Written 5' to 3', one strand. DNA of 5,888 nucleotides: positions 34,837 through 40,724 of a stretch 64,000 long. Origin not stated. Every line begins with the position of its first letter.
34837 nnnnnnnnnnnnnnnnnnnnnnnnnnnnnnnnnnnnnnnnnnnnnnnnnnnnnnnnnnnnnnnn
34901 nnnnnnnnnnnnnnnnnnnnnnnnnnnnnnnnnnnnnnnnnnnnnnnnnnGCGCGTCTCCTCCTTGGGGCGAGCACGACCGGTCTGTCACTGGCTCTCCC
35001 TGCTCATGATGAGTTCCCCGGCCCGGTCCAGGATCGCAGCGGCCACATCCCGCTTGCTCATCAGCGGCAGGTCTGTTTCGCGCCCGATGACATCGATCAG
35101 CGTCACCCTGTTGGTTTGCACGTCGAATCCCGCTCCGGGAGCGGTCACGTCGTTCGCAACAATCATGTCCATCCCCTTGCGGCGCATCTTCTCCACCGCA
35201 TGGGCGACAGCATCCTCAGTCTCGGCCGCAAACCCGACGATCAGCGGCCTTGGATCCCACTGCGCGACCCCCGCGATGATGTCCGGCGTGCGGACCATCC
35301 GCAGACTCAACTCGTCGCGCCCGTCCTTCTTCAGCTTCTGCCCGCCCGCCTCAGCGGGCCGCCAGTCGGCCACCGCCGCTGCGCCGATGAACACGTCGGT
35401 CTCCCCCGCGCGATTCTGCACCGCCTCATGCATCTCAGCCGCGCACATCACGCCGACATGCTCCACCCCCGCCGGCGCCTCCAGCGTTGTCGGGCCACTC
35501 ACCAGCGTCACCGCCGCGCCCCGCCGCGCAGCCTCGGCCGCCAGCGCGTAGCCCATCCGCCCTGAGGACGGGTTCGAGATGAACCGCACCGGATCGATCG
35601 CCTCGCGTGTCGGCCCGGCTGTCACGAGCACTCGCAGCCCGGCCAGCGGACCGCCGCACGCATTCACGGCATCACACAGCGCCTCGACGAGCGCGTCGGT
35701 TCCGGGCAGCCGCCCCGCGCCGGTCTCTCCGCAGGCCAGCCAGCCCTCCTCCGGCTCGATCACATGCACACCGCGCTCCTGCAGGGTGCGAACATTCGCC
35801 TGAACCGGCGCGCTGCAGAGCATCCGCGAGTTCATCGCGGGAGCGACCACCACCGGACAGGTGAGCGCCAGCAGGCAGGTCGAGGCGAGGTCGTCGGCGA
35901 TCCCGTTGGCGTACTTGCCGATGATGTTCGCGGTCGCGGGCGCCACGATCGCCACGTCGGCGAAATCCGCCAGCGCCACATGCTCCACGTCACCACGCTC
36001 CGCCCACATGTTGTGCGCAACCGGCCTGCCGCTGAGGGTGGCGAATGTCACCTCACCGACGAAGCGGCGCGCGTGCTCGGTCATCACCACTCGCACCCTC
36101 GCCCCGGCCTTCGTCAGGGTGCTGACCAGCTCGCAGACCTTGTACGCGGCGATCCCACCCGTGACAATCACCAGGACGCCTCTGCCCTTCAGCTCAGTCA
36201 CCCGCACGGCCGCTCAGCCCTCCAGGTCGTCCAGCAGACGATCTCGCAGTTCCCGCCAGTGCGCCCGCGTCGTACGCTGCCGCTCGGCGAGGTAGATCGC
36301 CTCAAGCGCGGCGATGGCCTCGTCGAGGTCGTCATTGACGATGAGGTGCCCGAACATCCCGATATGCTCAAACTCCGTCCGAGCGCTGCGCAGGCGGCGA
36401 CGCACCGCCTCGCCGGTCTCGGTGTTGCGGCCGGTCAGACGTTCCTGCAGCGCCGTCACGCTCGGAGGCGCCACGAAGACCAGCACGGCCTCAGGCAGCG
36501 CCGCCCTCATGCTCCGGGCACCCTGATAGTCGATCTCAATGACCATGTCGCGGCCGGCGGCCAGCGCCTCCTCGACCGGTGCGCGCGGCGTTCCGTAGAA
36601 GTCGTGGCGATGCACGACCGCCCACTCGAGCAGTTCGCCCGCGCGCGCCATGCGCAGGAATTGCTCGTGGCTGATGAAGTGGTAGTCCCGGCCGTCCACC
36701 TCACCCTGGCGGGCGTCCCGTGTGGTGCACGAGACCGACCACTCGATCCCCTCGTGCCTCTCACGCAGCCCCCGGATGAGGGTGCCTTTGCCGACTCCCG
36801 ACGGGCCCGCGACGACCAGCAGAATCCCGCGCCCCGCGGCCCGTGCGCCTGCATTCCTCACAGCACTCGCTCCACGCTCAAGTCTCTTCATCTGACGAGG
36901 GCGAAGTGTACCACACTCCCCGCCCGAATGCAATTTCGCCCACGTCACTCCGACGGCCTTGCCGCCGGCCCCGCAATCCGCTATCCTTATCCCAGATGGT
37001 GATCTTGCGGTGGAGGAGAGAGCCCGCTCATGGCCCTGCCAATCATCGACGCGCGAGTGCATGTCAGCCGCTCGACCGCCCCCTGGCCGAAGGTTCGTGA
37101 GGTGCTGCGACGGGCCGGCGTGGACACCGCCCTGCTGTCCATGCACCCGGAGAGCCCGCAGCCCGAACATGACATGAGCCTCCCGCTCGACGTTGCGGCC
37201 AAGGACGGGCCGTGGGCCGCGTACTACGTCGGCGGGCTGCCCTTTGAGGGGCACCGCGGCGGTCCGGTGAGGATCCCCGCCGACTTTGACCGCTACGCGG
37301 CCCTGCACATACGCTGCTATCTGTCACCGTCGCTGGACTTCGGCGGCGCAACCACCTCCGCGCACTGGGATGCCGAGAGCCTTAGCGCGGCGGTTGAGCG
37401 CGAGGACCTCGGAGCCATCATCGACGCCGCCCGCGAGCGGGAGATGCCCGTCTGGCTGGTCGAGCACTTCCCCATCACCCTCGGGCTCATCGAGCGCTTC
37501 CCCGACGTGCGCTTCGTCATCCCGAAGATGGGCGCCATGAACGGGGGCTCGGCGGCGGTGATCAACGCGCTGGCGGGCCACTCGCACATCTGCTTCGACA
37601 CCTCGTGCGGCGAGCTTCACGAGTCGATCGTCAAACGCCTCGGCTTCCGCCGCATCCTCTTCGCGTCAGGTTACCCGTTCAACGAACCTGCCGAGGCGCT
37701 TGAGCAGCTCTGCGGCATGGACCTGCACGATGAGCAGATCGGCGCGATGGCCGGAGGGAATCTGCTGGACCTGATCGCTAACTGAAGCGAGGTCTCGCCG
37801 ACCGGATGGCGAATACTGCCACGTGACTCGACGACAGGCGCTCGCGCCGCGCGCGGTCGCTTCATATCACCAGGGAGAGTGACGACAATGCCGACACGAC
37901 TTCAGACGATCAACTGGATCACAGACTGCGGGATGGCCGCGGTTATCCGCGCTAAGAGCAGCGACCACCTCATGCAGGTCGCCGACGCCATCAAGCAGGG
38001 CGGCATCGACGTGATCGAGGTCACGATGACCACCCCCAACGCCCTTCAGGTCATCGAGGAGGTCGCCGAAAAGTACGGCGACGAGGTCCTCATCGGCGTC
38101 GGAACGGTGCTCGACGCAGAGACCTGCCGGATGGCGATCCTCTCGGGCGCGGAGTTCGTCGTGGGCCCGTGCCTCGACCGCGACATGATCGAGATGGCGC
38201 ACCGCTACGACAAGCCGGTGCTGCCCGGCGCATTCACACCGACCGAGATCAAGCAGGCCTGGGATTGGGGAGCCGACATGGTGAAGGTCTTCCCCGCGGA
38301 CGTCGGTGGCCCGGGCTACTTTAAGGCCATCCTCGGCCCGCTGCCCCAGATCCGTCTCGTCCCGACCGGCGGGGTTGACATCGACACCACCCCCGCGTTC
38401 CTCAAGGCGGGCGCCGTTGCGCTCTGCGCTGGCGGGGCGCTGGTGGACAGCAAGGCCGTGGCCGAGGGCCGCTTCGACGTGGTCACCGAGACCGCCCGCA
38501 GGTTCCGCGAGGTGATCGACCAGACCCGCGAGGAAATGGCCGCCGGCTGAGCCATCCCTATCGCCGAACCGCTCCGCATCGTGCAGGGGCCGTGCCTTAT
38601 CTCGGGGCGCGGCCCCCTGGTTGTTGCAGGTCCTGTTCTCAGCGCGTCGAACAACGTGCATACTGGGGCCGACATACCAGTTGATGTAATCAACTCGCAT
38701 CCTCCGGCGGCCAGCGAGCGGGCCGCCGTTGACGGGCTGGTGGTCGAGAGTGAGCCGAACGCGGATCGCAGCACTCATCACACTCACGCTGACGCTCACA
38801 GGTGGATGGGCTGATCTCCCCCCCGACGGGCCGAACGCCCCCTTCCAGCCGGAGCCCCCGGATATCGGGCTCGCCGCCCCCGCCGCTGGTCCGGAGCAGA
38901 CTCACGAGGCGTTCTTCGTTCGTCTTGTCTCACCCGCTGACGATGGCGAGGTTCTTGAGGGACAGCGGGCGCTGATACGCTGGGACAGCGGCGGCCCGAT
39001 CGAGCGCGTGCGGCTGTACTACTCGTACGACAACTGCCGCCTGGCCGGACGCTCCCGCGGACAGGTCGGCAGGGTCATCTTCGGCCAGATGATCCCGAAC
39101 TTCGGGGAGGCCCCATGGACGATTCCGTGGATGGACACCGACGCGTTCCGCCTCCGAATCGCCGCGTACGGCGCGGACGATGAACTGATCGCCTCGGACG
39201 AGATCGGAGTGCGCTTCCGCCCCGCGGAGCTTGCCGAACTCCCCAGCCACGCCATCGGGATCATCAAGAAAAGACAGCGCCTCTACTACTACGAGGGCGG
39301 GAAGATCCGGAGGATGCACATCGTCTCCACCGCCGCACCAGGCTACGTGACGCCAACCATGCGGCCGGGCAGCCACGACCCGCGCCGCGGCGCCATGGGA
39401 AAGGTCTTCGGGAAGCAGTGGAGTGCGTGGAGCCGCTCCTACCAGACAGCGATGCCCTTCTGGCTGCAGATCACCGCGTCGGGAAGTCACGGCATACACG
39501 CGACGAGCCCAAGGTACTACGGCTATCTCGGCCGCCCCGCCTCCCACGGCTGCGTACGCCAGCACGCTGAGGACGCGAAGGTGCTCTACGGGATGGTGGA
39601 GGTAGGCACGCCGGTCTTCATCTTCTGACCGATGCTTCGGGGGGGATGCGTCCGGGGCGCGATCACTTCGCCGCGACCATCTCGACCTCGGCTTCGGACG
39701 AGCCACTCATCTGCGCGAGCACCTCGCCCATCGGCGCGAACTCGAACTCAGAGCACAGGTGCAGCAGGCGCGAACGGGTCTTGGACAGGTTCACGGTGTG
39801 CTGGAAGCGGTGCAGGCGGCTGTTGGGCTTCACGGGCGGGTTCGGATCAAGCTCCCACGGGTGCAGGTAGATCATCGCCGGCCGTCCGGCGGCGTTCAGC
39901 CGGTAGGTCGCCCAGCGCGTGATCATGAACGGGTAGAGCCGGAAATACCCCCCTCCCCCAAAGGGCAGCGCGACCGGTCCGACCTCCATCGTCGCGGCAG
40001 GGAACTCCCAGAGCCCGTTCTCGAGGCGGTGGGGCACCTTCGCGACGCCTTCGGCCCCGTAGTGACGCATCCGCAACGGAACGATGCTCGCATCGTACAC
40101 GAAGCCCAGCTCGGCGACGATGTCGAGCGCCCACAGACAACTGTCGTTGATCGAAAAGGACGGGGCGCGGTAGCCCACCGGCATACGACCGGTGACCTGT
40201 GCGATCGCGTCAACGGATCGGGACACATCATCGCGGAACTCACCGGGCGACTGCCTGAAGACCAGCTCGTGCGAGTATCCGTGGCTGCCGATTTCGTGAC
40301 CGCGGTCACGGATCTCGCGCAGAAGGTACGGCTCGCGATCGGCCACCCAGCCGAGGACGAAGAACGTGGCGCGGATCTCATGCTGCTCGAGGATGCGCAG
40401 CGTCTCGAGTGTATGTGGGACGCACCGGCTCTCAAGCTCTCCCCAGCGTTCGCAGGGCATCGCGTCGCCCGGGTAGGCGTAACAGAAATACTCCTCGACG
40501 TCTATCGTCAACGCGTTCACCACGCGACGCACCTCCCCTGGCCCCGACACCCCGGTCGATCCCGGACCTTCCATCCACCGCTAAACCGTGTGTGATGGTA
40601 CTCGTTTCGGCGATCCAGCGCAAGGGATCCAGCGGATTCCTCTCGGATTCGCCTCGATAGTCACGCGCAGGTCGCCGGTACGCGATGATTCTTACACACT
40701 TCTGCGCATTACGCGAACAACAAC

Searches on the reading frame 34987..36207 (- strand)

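Call 8: search_protein_families(library=pfam, proteins=[window:34987-36207:-], max_evalue=0.00001)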
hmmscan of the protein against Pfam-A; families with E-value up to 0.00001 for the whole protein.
window:34987-36207:- (406 aa): 2 families
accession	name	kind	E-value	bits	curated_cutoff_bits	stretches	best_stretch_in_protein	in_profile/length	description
PF04127.22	DFP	-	3.7e-72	242.5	22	1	188-371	1-186/186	DNA/pantothenate metabolism flavoprotein C-terminal domain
PF02441.25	Flavoprotein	-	9.1e-27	94.1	22.7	1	11-179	3-160/162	Flavoprotein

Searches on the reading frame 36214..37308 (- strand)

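Call 8: search_protein_families(library=pfam, proteins=[window:36214-37308:-], max_evalue=0.00001)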
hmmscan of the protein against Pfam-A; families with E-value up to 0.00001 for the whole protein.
window:36214-37308:- (364 aa): 1 family
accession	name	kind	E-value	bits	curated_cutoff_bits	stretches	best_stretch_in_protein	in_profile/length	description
PF00625.27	Guanylate_kin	-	2e-43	148.6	25.2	1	163-338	4-178/182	Guanylate kinase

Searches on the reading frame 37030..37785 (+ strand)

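Call 8: search_protein_families(library=pfam, proteins=[window:37030-37785:+], max_evalue=0.00001)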
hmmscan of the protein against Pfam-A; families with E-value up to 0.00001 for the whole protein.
window:37030-37785:+ (251 aa): 1 family
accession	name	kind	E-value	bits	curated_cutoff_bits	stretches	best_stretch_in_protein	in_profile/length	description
PF04909.20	Amidohydro_2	-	1.4e-06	28.7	26.4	1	136-244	136-282/289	Amidohydrolase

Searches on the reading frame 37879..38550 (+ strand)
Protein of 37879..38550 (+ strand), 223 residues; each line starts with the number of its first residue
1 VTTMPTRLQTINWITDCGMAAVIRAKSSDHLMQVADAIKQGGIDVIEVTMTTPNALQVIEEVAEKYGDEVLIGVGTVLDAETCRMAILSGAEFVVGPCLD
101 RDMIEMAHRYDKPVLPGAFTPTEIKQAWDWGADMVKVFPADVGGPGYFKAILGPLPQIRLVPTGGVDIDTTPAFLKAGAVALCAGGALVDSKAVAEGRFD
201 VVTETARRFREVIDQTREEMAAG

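Call 8: search_protein_families(library=pfam, proteins=[window:37879-38550:+], max_evalue=0.00001)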
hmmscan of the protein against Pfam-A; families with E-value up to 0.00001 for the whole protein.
window:37879-38550:+ (223 aa): 1 family
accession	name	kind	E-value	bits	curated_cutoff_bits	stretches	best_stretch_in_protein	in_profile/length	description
PF01081.25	Aldolase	-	3e-46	157.8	27.8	1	16-203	7-194/196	KDPG and KHG aldolase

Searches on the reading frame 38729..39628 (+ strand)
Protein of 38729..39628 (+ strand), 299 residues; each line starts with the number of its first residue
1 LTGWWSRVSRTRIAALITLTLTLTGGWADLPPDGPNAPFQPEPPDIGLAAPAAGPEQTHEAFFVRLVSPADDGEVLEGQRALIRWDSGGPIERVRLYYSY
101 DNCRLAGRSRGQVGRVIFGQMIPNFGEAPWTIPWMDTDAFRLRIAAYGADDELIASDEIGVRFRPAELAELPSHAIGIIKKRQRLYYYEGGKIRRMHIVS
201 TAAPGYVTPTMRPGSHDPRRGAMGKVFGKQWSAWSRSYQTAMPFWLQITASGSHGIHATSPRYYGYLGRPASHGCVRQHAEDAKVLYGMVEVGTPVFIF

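Call 8: search_protein_families(library=pfam, proteins=[window:38729-39628:+], max_evalue=0.00001)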
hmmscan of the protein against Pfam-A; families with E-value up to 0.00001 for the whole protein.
window:38729-39628:+ (299 aa): 1 family
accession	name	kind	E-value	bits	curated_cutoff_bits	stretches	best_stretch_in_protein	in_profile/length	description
PF03734.19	YkuD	-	7.2e-15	56.3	23.4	1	178-298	6-146/146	L,D-transpeptidase catalytic domain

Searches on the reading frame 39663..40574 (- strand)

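Call 9: search_protein_families(library=pfam, proteins=[window:39663-40574:-], max_evalue=0.00001)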
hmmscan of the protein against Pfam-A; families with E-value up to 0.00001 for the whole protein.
window:39663-40574:- (303 aa): 2 families
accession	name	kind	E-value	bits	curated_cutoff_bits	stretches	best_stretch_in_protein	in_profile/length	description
PF11959.13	DUF3473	-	2e-36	125.3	29.6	1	162-286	1-129/130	Domain of unknown function (DUF3473)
PF01522.26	Polysacc_deac_1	-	8.7e-24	84.3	23.1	1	55-149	21-115/124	Polysaccharide deacetylase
